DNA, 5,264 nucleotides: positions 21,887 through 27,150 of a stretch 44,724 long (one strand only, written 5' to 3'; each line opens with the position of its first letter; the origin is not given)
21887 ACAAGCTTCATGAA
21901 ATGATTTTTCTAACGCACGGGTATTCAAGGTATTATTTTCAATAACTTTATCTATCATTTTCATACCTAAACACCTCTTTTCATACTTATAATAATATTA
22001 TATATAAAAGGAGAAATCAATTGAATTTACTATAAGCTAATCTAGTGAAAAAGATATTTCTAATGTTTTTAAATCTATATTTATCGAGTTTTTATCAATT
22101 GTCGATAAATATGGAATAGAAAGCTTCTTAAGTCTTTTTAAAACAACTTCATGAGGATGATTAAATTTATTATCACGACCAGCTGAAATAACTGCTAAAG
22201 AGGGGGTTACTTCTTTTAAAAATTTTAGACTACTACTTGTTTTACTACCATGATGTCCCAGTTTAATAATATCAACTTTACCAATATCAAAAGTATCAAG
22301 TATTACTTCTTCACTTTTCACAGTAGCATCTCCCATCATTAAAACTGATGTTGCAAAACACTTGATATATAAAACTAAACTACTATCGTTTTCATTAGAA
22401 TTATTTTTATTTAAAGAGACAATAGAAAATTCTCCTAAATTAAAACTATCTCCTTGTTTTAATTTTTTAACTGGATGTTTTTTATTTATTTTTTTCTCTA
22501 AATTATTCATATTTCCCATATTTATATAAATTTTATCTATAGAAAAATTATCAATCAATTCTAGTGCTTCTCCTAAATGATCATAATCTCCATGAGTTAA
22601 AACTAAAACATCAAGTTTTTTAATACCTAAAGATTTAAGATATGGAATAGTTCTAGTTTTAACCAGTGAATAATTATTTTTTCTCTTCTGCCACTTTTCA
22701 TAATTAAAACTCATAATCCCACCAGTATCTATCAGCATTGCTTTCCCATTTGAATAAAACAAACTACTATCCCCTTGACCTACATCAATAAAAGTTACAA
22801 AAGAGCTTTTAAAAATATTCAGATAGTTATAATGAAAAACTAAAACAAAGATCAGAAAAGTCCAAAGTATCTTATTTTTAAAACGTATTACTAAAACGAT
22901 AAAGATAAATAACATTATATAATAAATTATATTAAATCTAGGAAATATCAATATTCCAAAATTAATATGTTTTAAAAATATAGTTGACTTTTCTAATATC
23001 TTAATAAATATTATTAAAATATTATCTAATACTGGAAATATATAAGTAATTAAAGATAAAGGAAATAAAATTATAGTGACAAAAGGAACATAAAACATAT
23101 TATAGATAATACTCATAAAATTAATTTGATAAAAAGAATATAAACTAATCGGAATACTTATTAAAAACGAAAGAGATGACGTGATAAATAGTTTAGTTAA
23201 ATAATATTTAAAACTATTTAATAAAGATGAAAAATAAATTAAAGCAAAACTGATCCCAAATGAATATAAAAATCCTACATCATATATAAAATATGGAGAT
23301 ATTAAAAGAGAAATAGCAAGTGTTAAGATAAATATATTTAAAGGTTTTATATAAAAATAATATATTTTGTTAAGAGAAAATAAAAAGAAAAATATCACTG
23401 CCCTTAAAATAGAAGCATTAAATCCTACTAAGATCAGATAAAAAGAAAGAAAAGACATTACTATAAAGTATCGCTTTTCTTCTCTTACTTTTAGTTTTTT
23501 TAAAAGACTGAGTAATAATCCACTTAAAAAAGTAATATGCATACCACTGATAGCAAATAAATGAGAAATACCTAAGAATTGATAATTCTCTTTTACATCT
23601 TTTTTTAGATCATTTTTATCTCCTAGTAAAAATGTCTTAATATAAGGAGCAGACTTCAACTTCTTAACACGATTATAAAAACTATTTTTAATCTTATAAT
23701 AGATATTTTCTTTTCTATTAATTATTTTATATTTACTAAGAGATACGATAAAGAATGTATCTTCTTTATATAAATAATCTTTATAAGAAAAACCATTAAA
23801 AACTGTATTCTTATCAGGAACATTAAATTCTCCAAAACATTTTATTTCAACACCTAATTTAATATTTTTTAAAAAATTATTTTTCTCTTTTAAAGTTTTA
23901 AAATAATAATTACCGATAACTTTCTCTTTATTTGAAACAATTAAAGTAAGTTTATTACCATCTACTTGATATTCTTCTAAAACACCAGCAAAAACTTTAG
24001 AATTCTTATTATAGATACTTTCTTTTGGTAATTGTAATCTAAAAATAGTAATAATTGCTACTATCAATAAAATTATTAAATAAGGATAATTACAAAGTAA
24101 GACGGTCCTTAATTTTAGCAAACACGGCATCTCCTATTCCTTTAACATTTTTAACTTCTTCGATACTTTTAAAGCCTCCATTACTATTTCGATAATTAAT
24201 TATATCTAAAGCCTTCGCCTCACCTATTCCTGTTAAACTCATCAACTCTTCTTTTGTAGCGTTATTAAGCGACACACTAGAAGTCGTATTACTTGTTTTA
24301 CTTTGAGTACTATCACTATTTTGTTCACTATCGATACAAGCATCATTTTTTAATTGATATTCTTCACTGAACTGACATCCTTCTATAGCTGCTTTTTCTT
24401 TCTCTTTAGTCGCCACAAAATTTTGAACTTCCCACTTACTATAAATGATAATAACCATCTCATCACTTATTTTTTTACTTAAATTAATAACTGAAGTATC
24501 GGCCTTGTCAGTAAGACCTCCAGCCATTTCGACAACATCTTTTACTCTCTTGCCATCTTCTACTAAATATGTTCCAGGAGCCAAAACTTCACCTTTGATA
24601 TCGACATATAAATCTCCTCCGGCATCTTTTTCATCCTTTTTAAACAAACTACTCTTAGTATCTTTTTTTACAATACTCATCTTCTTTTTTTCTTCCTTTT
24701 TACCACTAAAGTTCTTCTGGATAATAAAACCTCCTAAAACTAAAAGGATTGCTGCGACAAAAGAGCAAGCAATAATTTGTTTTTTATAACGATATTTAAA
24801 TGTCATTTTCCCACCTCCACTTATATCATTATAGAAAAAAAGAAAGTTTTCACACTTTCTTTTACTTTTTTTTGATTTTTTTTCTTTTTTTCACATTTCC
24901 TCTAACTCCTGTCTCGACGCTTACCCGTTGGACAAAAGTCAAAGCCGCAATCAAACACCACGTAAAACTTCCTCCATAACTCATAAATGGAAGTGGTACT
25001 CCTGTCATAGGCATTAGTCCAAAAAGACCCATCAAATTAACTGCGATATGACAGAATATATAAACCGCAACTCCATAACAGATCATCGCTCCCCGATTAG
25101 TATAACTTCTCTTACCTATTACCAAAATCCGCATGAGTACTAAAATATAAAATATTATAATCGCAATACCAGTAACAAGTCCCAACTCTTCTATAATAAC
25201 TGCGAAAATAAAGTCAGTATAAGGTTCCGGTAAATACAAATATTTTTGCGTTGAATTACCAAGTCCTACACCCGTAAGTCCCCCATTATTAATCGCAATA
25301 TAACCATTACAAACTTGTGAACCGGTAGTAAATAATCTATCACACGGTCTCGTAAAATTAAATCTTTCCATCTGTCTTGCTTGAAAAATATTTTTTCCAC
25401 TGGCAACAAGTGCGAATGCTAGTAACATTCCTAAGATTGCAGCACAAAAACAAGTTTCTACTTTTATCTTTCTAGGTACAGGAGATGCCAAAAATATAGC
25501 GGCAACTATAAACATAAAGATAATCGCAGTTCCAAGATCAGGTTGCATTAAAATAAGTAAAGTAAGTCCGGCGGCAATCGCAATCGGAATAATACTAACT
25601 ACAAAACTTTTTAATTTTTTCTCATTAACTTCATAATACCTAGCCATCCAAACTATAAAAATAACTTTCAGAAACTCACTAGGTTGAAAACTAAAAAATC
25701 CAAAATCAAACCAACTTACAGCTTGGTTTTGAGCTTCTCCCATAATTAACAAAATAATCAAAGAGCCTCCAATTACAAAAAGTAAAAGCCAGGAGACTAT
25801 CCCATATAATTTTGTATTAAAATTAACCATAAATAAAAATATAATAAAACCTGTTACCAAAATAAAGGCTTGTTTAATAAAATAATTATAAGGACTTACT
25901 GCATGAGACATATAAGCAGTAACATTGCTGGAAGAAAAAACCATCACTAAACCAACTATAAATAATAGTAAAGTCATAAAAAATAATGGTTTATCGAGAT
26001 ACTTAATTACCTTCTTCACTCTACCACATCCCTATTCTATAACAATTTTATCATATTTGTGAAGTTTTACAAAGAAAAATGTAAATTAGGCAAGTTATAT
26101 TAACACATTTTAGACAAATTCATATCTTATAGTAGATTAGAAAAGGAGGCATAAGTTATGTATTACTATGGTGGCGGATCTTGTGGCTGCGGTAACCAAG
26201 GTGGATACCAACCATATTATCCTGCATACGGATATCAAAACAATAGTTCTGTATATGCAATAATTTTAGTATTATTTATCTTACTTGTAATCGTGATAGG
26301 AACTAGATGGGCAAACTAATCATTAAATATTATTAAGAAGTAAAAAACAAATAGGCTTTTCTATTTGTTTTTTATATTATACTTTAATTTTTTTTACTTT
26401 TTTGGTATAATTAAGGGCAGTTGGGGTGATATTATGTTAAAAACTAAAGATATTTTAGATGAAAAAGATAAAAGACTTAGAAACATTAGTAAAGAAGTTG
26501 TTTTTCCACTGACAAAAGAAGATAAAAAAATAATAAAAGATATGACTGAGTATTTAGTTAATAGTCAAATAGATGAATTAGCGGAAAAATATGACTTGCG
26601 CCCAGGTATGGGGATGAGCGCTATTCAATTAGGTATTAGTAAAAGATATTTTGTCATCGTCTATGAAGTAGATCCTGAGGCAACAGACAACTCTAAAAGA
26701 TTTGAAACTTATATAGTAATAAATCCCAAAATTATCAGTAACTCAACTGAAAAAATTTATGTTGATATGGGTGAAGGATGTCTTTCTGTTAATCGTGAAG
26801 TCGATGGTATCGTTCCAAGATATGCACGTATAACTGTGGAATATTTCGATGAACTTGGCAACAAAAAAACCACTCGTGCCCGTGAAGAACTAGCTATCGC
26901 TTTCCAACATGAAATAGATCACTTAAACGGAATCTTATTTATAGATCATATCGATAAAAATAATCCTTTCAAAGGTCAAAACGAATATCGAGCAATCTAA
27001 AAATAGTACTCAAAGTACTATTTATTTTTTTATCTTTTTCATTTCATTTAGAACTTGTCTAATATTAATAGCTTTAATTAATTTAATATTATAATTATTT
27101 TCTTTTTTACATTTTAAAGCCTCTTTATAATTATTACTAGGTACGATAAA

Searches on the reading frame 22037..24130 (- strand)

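Call 29: search_protein_families(library=pfam, proteins=[window:22037-24130:-], max_evalue=0.001)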
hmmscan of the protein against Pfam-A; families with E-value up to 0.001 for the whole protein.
window:22037-24130:- (697 aa): 3 families
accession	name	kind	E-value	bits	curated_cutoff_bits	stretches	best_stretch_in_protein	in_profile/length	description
PF03772.21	Competence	-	2e-45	155.7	23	1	168-415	2-264/270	Competence protein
PF00753.33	Lactamase_B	-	1.3e-15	58.3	22.7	1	449-651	2-195/196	Metallo-beta-lactamase superfamily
PF12706.13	Lactamase_B_2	-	5.6e-05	23.3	27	1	501-603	26-144/200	Beta-lactamase superfamily domain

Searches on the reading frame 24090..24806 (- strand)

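Call 29: search_protein_families(library=pfam, proteins=[window:24090-24806:-], max_evalue=0.001)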
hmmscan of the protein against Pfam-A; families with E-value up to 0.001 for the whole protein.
window:24090-24806:- (238 aa): 4 families
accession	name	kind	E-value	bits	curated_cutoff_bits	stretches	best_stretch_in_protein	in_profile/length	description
PF12836.13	HHH_3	-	9.8e-19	67.7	27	1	177-237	5-65/65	Helix-hairpin-helix motif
PF10531.15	SLBB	-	1.1e-12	48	27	1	67-119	1-52/55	SLBB domain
PF00633.29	HHH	-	7.4e-09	35.5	24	1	179-205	4-30/30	Helix-hairpin-helix motif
PF22461.2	SLBB_2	-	0.00019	21.9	27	1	68-117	3-54/79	SLBB domain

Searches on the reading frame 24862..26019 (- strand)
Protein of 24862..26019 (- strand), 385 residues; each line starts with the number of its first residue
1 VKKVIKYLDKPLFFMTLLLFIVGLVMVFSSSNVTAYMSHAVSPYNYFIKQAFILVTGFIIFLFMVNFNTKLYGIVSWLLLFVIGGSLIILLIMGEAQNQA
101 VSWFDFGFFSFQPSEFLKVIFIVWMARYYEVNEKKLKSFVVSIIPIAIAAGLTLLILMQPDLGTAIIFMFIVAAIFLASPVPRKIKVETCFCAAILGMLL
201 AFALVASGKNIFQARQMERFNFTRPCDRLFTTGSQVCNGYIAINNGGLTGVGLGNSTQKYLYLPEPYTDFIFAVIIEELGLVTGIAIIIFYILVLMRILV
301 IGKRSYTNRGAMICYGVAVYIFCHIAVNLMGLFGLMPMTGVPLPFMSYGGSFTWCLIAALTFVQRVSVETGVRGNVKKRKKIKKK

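Call 29: search_protein_families(library=pfam, proteins=[window:24862-26019:-], max_evalue=0.001)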
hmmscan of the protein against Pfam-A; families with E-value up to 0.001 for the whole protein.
window:24862-26019:- (385 aa): 1 family
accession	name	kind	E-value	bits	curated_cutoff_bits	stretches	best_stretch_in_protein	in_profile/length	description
PF01098.24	FTSW_RODA_SPOVE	-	3.7e-75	253.6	26.4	1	13-369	5-353/356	Cell cycle protein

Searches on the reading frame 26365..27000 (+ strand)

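Call 29: search_protein_families(library=pfam, proteins=[window:26365-27000:+], max_evalue=0.001)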
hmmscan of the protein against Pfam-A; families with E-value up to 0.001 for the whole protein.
window:26365-27000:+ (211 aa): 1 family
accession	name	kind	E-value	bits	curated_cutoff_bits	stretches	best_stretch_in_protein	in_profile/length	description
PF01327.26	Pep_deformylase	-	1.1e-39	136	22.8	1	28-199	2-153/156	Polypeptide deformylase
